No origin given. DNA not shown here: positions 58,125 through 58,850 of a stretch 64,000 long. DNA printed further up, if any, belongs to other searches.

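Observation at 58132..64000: pilA followed by a TMTC/PMT-like GT-C + TPR protein (two copies), a Dpm1-like GT2 and a methyltransferase in an AT-richer segment: candidate novel pilin O-glycosylation system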

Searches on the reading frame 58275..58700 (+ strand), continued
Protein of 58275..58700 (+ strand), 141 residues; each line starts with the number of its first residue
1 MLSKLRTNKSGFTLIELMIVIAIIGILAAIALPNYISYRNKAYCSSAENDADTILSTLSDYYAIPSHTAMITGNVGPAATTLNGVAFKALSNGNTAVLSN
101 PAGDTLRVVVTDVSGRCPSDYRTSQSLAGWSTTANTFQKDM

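Call 73: search_protein_families(library=pfam, proteins=[L069:10506-11900:+, L066:9771-11170:+, L066:15757-17157:-, L066:13641-15041:-], max_evalue=1)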
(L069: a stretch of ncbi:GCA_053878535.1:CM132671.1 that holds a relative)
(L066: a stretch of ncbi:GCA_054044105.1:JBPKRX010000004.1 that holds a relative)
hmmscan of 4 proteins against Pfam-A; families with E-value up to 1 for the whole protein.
L069:10506-11900:+ (465 aa): 1 family
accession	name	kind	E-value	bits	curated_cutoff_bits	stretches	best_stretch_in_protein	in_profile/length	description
PF13424.12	TPR_12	-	0.029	15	30.1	1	435-464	40-69/77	Tetratricopeptide repeat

L066:9771-11170:+ (466 aa): 0 families

L066:15757-17157:- (467 aa): 1 family
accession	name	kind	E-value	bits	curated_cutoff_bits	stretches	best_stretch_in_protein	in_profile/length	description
PF13781.11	DoxX_3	-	0.0078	17.2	25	1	283-347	10-74/102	DoxX-like family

L066:13641-15041:- (467 aa): 0 families

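Call 75: search_dna_similar(query=L069:10506-11900:+, collection=plasmids, mode=protein, max_evalue=0.01, max_rows=15)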
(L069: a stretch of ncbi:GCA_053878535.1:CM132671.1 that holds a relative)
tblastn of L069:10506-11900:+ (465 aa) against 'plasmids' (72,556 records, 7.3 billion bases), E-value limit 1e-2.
No match.

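Call 83: find_encoding_contigs(protein=P0318, flank=8000, max_places=1)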
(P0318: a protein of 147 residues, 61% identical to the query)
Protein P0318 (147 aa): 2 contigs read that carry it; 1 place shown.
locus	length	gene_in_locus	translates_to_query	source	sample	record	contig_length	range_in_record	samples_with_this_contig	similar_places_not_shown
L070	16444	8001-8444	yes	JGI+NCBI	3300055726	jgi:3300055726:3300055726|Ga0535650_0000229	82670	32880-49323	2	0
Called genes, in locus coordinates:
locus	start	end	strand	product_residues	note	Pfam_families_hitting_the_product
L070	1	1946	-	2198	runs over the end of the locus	PF02839:CBM_5_12 (weak), PF05567:T4P_PilY1 (weak)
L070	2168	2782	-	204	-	PF14341:PilX_N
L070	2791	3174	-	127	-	PF07963:N_methyl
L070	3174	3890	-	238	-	PF07963:N_methyl, PF16074:PilW (weak)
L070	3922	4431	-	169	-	PF07963:N_methyl (weak), PF12019:GspH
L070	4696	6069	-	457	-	PF00072:Response_reg, PF00158:Sigma54_activat, PF14532:Sigma54_activ_2, PF00004:AAA (faint), PF07728:AAA_5 (weak), PF25601:AAA_lid_14, PF02954:HTH_8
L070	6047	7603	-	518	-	PF00512:HisKA, PF02518:HATPase_c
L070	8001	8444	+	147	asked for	PF07963:N_methyl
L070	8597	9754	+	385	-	PF07884:VKOR, PF13462:Thioredoxin_4, PF01323:DSBA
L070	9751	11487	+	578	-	PF13231:PMT_2, PF02366:PMT (weak)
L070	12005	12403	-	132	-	PF03050:DDE_Tnp_IS66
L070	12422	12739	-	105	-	PF13007:LZ_Tnp_IS66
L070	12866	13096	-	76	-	PF05717:TnpB_IS66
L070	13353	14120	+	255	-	PF13489:Methyltransf_23, PF01209:Ubie_methyltran, PF08241:Methyltransf_11, PF08242:Methyltransf_12, PF13649:Methyltransf_25, PF13847:Methyltransf_31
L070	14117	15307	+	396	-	PF13439:Glyco_transf_4, PF13477:Glyco_trans_4_2, PF13579:Glyco_trans_4_4, PF00534:Glycos_transf_1, PF13692:Glyco_trans_1_4, PF13524:Glyco_trans_1_2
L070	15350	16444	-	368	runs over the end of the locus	PF00534:Glycos_transf_1, PF13692:Glyco_trans_1_4, PF13524:Glyco_trans_1_2 (faint)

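Call 84: find_encoding_contigs(protein=P0326, flank=8000, max_places=1)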
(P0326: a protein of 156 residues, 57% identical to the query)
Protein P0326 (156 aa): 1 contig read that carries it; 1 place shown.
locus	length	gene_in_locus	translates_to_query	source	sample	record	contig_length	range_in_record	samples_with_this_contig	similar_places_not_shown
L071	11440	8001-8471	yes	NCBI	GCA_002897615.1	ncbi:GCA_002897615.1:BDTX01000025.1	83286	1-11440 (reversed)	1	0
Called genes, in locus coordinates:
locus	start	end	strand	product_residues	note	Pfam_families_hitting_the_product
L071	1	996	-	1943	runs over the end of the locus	PF03160:Calx-beta, PF25275:Golvesin_C, PF05567:T4P_PilY1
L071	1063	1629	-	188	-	-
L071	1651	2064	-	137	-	PF07963:N_methyl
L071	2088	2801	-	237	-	PF07963:N_methyl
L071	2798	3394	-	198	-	PF07963:N_methyl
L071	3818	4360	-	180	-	PF01797:Y1_Tnp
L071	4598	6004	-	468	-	PF00072:Response_reg, PF00158:Sigma54_activat, PF14532:Sigma54_activ_2, PF25601:AAA_lid_14, PF02954:HTH_8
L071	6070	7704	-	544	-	PF00512:HisKA, PF02518:HATPase_c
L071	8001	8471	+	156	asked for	PF07963:N_methyl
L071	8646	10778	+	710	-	PF20308:TPR-S (faint), PF13429:TPR_15 (weak), PF07719:TPR_2 (faint), PF13174:TPR_6 (faint), PF13424:TPR_12 (faint), PF14559:TPR_19 (faint), PF24575:TPR_Slam (faint), PF12895:ANAPC3 (faint)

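Call 87: find_homologous_proteins(query=L069:10506-11810:+, max_evalue=0.001)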
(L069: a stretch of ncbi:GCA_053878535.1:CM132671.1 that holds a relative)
Query L069:10506-11810:+ (435 aa): 3915 proteins with E <= 0.001 among 8000 candidates; the best 120 are listed.
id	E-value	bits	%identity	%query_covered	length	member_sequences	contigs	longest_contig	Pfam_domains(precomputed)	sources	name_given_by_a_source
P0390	1.2e-216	738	79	98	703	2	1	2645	PF14559.13,PF00515.35,PF13424.13,PF13432.13,PF13428.13,PF13181.13,PF07719.24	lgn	-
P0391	5.1e-201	686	73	98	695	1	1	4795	PF14559.13,PF13431.13,PF00515.35,PF13424.13,PF13432.13,PF13428.13,PF13181.13,PF07719.24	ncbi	-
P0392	1.4e-200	685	73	98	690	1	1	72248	PF14559.13,PF13431.13,PF00515.35,PF13424.13,PF13432.13,PF13428.13,PF13181.13,PF07719.24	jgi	jgi:tetratricopeptide (TPR) repeat protein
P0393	1.6e-198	678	72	98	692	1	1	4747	PF00515.35,PF13424.13,PF13432.13,PF07719.24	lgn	-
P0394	1.0e-197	676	75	96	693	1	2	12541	PF00515.35,PF13424.13,PF07719.24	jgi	jgi:protein O-mannosyl-transferase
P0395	1.2e-196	672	73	98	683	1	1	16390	PF12895.14,PF13432.13,PF13181.13,PF07719.24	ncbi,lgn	-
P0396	1.2e-196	672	72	98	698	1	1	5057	PF13424.13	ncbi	-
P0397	1.9e-196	671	71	99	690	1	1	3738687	PF14559.13,PF00515.35,PF13424.13,PF13428.13,PF07719.24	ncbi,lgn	ncbi:MAG: tetratricopeptide repeat protein [Candidatus Electrothrix sp. YB6]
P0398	9.4e-196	669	71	100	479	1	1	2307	-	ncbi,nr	ncbi:MAG: hypothetical protein D3923_09120, partial [Candidatus Electrothrix sp. AR3]|nr:hypothetica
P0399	1.2e-194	665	72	98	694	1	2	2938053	PF13424.13,PF13181.13,PF07719.24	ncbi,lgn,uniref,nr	ncbi:MAG: hypothetical protein CDV28_10763 [Candidatus Electronema aureum]|uniref:Tetratricopeptide 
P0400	1.8e-194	665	71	98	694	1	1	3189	PF00515.35,PF13424.13,PF07719.24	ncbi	-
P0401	6.8e-193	660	69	100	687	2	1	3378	PF00515.35,PF13424.13,PF13181.13,PF07719.24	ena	-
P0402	7.2e-193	660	72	96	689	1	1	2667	PF00515.35,PF13424.13,PF13432.13,PF07719.24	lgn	-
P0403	8.0e-193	659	72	96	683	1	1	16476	PF00515.35,PF13424.13,PF13432.13,PF13181.13,PF07719.24,PF13374.13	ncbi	-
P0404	8.6e-193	659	72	97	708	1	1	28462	PF14559.13,PF13424.13,PF07719.24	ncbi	-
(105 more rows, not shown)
